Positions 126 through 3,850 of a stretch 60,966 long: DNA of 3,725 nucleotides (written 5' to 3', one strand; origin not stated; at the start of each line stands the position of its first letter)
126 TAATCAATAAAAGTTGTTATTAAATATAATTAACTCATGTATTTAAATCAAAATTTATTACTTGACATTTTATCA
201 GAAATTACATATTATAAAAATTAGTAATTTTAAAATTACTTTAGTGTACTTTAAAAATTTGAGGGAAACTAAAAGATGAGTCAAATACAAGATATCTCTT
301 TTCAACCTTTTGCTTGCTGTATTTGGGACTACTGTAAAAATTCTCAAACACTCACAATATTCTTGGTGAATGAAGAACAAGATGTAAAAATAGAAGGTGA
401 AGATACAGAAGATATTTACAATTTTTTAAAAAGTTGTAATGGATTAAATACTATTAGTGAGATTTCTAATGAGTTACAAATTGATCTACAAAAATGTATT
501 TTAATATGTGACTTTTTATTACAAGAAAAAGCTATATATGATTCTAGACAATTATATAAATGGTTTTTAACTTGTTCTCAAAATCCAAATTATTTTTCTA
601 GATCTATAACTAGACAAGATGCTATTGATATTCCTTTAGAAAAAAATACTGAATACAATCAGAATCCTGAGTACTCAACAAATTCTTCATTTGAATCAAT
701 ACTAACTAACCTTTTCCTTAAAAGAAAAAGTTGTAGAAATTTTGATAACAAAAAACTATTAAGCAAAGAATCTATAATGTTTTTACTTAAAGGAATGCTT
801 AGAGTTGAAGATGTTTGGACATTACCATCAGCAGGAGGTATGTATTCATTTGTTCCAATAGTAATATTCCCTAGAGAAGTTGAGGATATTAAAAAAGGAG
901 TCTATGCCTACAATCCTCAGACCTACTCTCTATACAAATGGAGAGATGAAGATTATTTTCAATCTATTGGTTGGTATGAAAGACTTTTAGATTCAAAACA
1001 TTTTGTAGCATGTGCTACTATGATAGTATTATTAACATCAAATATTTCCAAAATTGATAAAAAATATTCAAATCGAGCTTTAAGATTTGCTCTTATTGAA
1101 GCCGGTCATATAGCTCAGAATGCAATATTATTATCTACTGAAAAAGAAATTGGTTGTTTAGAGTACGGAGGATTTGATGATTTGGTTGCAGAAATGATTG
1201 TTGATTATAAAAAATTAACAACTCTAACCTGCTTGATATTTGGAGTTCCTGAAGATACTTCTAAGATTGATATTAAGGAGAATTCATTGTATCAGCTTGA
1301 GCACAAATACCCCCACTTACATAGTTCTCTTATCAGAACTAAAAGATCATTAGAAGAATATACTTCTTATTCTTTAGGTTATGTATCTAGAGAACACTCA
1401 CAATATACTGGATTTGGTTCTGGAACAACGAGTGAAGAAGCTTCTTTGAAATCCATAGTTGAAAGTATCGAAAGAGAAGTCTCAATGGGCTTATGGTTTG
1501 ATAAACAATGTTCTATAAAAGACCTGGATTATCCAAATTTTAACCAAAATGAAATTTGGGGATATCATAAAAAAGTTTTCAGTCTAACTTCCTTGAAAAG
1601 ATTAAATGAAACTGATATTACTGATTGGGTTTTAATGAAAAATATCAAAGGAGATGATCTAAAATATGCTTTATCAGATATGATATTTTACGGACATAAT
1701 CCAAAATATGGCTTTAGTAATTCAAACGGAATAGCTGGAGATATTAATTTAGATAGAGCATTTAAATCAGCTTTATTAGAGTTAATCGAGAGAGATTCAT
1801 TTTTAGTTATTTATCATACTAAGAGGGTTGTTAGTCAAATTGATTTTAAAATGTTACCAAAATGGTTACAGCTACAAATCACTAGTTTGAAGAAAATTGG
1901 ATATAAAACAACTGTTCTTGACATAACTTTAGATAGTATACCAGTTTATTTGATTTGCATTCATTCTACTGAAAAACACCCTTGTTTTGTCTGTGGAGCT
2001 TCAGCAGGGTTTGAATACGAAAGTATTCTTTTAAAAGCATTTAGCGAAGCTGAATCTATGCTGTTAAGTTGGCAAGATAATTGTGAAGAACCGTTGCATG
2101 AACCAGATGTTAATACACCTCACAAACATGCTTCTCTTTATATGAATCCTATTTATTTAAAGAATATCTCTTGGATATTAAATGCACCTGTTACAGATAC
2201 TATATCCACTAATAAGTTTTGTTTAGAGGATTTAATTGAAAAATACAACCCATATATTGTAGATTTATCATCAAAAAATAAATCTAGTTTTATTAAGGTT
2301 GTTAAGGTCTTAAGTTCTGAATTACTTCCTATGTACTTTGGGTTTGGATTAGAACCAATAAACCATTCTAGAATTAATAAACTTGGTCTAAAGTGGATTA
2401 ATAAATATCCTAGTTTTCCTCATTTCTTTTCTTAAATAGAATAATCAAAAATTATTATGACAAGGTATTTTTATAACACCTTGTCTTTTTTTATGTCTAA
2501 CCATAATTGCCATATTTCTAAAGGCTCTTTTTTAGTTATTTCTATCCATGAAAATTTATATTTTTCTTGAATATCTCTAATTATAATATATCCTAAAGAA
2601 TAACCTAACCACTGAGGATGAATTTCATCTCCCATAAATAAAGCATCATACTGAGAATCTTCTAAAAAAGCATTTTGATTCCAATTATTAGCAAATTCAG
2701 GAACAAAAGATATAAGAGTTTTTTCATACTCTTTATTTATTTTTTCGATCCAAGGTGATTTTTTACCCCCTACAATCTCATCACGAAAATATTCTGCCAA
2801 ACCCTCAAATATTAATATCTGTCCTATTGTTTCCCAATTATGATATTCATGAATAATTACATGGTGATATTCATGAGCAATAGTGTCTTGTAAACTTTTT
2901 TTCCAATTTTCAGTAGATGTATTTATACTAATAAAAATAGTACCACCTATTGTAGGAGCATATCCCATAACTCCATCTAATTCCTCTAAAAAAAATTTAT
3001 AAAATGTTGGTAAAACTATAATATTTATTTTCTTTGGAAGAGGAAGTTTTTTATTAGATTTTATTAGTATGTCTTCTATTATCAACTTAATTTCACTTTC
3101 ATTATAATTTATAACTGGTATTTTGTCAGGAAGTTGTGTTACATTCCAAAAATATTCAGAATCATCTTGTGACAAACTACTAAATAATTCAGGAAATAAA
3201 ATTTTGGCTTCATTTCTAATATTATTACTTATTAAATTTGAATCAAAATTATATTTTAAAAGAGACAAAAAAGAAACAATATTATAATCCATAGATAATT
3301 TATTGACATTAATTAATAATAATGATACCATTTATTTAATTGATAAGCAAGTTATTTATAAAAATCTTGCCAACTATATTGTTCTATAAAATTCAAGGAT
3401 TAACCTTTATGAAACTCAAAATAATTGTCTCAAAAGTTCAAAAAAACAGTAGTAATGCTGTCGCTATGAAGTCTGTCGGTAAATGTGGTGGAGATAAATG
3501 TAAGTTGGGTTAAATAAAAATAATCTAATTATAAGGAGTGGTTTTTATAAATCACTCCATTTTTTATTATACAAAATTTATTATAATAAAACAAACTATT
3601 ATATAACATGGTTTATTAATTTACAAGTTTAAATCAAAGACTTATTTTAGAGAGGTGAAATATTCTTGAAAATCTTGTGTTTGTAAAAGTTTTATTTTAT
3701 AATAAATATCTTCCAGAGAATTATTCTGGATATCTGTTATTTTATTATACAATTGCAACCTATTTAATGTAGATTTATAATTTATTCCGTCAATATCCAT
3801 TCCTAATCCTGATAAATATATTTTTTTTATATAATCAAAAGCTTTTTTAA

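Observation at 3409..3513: Unannotated 34-aa ORF as candidate precursor peptide (core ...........)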

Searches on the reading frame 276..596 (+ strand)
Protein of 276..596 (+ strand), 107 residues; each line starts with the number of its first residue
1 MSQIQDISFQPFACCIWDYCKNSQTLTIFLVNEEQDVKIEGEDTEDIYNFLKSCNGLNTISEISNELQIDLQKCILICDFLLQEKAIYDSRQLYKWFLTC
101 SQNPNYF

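Call 57: predict_structure(alignment_id=A4)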
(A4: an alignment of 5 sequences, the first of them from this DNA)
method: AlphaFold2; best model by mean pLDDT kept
length: 107 residues; sequences in the alignment: 5
mean_pLDDT: 69.1   pTM: 0.62
mean pLDDT of the five models: 69.1, 59.0, 56.7, 55.1, 53.5
residues with pLDDT >= 90: 5; 70-90: 45; 50-70: 47; < 50: 10
segments of 3 or more residues with pLDDT < 50: 1-4, 103-107
pLDDT, mean of each block of 10 residues (from residue 1): 51 63 70 64 79 79 90 85 72 55 45
secondary structure, 60 per line:
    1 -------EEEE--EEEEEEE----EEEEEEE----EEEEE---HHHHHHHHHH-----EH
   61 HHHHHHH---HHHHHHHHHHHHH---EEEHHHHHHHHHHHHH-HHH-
elements in order: E8-11 E14-20 E25-31 E36-40 H44-53 H60-67 H71-83 E87-89 H90-102

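Call 60: fold_search(model_id=the predicted structure, library=pdb)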
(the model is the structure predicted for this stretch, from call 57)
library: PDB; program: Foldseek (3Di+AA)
matches with E <= 10: 858; with E <= 0.001: 0
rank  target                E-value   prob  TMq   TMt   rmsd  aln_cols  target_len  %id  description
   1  8t19_A                1.5e-02  1.00  0.52  0.62   3.7        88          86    7  RiPP precursor peptide recognition element (RRE) domain of Ocin-ThiF-like partner protein, PbtF, bound to an 8 residue (released 2024-06-12)
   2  6gri_2                3.9e-02  0.97  0.44  0.22   3.7        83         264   17  E. coli Microcin synthetase McbBCD complex (released 2019-01-30)
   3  6gos_1                8.7e-02  0.90  0.43  0.20   3.9        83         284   17  E. coli Microcin synthetase McbBCD complex with pro-MccB17 bound (released 2019-01-30)
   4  6gos_2                1.8e-01  0.75  0.41  0.19   4.1        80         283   18  E. coli Microcin synthetase McbBCD complex with pro-MccB17 bound (released 2019-01-30)
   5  6grg_2                1.8e-01  0.69  0.40  0.19   4.1        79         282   16  E. coli Microcin synthetase McbBCD complex with pro-MccB17, ADP and phosphate bound (released 2019-01-30)
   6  5v1v_A                2.7e-01  0.69  0.42  0.48   4.6        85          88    7  TbiB1 in Complex with the TbiA(alpha) Leader Peptide (released 2018-09-05)
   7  8adl_S                2.8e-01  0.89  0.44  0.13   7.5        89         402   16  Cryo-EM structure of the SEA complex (released 2022-11-02)
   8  5lq4_B                3.0e-01  0.77  0.52  0.15   4.1        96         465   14  The Structure of ThcOx, the First Oxidase Protein from the Cyanobactin Pathways (released 2016-11-09)
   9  7vzy_B                4.1e-01  0.85  0.58  0.11   3.6        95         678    8  The structure of GdmN complex with AMP and 20-O-methyl-19-chloroproansamitocin (released 2022-11-16)
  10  7vzz_B                4.4e-01  0.85  0.59  0.11   3.6        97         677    8  The structure of GdmN in complex with the natural tetrahedral intermediate, carbamoyl adenylate, and 20-O-methyl-19-ch (released 2022-11-16)
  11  3h5r_C                4.9e-01  0.91  0.58  0.21   3.0        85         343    8  Crystal structure of E. coli MccB + Succinimide (released 2009-06-16)
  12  3k9t                  5.3e-01  0.94  0.49  0.13   5.1        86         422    9  Crystal structure of putative peptidase (NP_348812.1) from CLOSTRIDIUM ACETOBUTYLICUM at 2.37 A resolution (released 2009-11-10)
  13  3h9j_C                5.3e-01  0.89  0.56  0.20   3.0        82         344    8  Crystal structure of E. coli MccB + AMPCPP + SeMeT MccA (released 2009-06-16)
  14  8x6f_D                5.3e-01  0.33  0.24  0.03   6.6        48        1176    8  Cryo-EM structure of Staphylococcus aureus sigA-dependent RNAP-promoter open complex (released 2024-06-05)
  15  3p7n_A                5.6e-01  0.13  0.25  0.14  12.3        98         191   10  Crystal structure of light activated transcription factor El222 from Erythrobacter litoralis (released 2011-05-25)
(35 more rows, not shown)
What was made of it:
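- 276..575 (+): N-terminal RRE-like winged-helix domain (about residues 1-100), the proposed leader-binding module. Foldseek top hits are the PbtF RRE (8t19), McbB, TbiB1, ThcOx and MccB, with weak E-values of 0.015-1 and TM 0.4-0.6 (call 60).
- On TOMM / linear azol(in)e-containing peptide (LAP) biosynthetic cluster: Foldseek's best hits are RRE domains (PbtF, McbB, TbiB1, ThcOx, MccB), but E is 0.015-1 (call 60).
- On Microcin B17-type synthetase (McbBCD): The RRE-like domain is part of the fused enzyme (calls 57, 60).
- The RRE assignment rests on a medium-confidence model (pLDDT 69) and weak Foldseek E-values (call 60).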

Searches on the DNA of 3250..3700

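Call 62: search_rna_families(source=window, start=3250, end=3700, threshold=evalue, max_evalue=1)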
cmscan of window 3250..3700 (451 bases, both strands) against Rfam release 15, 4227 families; matches with E-value up to 1: 0.
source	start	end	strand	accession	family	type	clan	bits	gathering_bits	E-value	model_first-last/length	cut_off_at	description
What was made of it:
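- No Rfam family matches 3250..3700 (call 62).
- Tried and rejected: Rfam has no match in 3250..3700 (call 62).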

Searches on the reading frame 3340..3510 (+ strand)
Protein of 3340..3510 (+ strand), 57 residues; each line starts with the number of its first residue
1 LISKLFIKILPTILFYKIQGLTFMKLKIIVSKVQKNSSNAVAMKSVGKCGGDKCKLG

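Call 27: find_homologous_proteins(query=window:3340-3510:+, max_evalue=10)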
Query seq(57 aa) (57 aa): 1 proteins with E <= 10 among 1 candidates.
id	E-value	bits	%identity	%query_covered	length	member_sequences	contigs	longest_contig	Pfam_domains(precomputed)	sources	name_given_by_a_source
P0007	2.1e-11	61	97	60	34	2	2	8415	-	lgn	-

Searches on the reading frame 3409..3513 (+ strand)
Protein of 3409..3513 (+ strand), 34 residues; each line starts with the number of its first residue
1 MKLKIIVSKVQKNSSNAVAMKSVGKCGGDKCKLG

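Call 6: search_protein_families(library=pfam, proteins=[window:3409-3513:+], max_evalue=0.01)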
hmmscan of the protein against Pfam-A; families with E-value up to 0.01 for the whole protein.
window:3409-3513:+ (34 aa): 0 families

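Call 7: search_protein_families(library=ncbifam, proteins=[window:3409-3513:+], max_evalue=0.01)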
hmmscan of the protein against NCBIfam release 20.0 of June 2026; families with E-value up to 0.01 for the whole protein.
window:3409-3513:+ (34 aa): 0 families
